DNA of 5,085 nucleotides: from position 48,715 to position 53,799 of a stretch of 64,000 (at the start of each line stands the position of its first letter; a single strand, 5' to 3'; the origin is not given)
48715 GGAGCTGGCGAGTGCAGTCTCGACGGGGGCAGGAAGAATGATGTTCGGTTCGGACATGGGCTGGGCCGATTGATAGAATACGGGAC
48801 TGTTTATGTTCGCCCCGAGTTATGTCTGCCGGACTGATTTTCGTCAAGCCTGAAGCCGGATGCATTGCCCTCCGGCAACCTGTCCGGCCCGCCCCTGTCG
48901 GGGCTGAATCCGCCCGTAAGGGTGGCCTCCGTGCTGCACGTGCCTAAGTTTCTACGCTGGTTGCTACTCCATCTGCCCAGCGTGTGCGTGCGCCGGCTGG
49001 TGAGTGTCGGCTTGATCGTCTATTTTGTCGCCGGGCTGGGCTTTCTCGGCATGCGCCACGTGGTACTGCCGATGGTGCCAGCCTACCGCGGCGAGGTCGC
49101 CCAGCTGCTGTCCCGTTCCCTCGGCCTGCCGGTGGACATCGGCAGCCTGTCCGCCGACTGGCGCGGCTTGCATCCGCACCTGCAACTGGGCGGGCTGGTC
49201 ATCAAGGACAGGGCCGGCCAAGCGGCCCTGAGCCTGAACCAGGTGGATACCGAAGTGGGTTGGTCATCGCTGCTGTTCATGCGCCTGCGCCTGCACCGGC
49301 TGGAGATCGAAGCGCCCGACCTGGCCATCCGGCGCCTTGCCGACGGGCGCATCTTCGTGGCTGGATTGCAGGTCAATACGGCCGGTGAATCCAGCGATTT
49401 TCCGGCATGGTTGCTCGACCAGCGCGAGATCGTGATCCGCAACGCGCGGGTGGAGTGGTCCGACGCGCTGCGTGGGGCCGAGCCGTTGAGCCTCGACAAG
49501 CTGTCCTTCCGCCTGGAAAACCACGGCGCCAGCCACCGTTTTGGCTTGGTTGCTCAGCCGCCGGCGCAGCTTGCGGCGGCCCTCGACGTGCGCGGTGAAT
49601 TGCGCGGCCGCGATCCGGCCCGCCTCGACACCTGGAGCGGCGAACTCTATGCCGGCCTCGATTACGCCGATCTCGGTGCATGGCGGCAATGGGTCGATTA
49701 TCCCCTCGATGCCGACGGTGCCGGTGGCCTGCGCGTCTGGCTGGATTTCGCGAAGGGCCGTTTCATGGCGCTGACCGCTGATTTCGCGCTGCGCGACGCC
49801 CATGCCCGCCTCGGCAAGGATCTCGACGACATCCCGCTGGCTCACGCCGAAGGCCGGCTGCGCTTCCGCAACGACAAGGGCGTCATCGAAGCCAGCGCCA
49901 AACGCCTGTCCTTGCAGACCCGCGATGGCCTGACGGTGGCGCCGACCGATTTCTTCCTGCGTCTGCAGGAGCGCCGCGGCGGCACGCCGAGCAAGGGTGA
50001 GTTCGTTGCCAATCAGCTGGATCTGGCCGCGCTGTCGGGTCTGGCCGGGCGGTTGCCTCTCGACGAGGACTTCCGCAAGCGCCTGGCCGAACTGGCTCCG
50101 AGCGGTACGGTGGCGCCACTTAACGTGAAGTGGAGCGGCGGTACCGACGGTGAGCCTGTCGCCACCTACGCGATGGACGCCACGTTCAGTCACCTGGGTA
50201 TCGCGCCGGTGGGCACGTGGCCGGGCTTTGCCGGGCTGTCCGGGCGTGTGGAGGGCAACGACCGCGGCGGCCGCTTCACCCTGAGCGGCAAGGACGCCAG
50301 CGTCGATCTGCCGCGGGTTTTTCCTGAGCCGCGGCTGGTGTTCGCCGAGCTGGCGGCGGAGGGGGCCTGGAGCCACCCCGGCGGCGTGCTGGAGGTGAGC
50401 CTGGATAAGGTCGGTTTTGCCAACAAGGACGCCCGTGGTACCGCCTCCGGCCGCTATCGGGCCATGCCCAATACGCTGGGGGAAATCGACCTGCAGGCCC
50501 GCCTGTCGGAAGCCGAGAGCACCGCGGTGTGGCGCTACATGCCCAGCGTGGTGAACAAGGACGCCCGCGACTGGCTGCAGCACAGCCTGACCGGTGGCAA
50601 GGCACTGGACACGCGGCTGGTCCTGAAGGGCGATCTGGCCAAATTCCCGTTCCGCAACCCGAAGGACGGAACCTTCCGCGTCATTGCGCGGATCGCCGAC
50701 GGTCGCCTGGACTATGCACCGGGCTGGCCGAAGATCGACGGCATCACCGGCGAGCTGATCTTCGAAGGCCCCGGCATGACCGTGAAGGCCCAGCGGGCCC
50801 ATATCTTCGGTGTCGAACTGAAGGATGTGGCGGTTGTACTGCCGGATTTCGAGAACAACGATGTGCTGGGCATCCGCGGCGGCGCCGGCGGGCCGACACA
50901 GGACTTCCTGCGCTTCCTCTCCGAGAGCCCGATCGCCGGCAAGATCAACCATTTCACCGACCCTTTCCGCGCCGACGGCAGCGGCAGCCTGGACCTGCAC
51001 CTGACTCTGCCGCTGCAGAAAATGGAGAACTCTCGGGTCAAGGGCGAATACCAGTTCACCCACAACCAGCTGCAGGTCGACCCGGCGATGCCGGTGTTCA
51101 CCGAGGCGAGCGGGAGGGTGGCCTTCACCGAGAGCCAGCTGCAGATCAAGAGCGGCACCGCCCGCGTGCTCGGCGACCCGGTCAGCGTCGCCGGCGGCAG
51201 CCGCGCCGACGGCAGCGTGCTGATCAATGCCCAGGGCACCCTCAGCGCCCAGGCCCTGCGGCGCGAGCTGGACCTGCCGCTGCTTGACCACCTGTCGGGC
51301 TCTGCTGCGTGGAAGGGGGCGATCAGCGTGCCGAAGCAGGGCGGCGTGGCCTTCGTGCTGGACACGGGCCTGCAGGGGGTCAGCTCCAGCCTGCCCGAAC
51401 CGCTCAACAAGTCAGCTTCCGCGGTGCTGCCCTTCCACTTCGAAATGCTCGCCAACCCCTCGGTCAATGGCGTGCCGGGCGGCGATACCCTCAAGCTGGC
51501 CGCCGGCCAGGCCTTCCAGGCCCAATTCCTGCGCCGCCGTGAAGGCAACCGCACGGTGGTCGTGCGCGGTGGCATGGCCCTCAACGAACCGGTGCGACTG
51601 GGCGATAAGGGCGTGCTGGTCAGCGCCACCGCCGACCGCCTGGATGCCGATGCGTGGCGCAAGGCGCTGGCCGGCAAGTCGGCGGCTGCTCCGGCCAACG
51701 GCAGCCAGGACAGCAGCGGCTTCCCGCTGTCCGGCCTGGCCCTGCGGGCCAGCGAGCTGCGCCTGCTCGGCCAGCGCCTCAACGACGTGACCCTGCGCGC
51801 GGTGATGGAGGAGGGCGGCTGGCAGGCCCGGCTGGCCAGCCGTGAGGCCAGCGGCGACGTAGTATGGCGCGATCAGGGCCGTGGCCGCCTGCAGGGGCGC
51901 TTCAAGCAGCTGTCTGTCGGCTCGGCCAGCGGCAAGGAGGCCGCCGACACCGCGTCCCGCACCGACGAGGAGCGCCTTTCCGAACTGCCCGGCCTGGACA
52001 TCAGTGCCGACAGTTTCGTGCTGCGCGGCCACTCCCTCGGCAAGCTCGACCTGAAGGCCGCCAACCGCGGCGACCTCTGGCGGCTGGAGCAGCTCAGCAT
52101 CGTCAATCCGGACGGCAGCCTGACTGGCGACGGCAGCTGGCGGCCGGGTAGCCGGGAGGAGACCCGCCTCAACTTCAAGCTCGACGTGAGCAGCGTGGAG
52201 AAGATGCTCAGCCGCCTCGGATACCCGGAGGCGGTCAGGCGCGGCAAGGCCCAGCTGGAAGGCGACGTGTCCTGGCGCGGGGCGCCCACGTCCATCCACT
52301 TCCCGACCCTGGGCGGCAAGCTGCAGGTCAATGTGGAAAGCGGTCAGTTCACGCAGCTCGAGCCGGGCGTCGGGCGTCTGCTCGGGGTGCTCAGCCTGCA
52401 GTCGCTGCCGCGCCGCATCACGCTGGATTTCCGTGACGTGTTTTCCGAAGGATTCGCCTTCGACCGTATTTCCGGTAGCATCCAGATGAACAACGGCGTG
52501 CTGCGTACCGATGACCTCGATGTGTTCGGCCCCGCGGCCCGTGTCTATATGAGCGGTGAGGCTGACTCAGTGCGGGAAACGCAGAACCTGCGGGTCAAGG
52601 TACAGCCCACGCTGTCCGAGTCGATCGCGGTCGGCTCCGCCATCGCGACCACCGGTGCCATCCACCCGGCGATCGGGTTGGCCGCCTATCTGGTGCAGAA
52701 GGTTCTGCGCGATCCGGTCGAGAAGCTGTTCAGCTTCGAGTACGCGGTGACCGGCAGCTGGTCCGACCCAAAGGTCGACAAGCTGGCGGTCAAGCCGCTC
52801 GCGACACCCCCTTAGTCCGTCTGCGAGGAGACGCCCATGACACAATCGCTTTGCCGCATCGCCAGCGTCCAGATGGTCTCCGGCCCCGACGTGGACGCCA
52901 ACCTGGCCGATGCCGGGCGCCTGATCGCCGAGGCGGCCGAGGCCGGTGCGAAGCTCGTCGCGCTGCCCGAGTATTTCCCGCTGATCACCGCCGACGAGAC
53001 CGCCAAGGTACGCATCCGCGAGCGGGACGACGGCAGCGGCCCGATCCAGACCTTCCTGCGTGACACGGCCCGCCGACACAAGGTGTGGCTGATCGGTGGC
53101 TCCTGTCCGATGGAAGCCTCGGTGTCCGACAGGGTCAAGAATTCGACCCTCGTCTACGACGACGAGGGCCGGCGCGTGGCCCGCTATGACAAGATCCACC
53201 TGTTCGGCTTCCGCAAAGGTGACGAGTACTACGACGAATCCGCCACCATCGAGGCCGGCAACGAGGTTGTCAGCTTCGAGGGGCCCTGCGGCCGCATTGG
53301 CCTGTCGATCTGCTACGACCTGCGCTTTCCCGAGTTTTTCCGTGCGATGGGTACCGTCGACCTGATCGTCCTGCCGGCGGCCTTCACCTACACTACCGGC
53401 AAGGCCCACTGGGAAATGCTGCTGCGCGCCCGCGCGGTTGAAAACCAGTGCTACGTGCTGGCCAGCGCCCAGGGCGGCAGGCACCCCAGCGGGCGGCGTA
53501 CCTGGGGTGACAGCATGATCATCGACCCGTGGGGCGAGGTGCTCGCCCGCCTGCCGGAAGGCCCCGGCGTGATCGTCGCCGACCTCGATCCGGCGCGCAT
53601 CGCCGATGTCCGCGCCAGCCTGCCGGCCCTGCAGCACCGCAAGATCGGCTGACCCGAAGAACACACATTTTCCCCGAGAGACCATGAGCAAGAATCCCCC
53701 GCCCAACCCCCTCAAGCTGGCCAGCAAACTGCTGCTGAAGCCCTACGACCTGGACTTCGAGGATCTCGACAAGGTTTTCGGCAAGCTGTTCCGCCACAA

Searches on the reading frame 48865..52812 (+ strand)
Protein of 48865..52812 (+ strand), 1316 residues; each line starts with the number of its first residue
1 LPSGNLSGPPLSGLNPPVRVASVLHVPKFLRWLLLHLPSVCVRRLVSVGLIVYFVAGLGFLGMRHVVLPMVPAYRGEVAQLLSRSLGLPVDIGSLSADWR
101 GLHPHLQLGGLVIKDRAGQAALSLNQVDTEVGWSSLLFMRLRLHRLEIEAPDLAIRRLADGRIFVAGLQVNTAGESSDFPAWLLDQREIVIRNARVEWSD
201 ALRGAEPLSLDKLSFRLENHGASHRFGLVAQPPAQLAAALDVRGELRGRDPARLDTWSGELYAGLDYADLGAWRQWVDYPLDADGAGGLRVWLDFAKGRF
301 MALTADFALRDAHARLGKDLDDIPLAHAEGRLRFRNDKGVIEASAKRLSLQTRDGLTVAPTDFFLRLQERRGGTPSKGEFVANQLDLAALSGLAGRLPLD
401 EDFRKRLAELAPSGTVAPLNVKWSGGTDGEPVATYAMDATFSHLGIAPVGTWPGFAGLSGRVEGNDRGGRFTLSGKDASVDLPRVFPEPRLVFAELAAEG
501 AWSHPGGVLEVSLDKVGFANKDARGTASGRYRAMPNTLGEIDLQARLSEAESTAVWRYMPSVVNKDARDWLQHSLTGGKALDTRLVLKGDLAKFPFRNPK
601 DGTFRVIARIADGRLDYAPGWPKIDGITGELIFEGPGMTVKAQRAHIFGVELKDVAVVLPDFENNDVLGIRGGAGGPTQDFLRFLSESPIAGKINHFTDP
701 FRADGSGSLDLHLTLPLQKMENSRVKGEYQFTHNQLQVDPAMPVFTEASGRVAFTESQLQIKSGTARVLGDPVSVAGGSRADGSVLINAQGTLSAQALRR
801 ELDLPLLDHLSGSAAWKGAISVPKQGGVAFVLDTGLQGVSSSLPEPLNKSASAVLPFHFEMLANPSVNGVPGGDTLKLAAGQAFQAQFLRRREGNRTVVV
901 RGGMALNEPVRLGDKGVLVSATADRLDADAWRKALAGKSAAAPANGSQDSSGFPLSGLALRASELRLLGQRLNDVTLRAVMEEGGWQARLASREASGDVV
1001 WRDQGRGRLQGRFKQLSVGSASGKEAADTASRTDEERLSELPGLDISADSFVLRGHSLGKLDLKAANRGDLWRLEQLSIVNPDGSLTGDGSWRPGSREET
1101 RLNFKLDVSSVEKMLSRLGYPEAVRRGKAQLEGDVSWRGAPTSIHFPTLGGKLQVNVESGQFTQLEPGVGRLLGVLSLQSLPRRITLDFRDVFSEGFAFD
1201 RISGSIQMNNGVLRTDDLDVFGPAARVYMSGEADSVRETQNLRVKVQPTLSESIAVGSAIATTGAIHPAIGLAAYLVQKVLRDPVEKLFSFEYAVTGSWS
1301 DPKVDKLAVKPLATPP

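Call 61: search_protein_families(library=pfam, proteins=[window:48865-52812:+], max_evalue=0.00001)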
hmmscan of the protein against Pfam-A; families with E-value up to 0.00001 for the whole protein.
window:48865-52812:+ (1316 aa): 3 families
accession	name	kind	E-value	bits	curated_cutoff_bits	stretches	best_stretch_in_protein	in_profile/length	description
PF13116.12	YhdP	-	3.6e-302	1006.1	46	1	43-1304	9-1224/1224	YhdP protein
PF05359.17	DUF748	-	3.9e-10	38.9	50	1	43-223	16-190/1037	Domain of Unknown Function (DUF748)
PF05170.20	AsmA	-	8.3e-07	28.6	29.8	1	74-200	38-173/607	AsmA family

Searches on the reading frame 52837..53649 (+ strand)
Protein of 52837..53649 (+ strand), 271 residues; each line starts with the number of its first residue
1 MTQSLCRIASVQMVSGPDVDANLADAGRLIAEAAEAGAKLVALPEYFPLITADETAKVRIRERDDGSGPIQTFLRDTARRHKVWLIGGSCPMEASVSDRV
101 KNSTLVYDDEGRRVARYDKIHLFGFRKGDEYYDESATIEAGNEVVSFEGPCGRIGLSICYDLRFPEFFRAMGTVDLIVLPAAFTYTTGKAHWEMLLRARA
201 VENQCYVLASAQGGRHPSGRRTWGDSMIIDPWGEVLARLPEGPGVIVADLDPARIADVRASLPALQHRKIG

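Call 61: search_protein_families(library=pfam, proteins=[window:52837-53649:+], max_evalue=0.00001)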
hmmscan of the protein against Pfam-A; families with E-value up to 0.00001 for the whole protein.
window:52837-53649:+ (271 aa): 1 family
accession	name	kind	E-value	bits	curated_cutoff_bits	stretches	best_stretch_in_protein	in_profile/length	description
PF00795.27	CN_hydrolase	-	1.9e-56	191.7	23.2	1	7-259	1-255/256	Carbon-nitrogen hydrolase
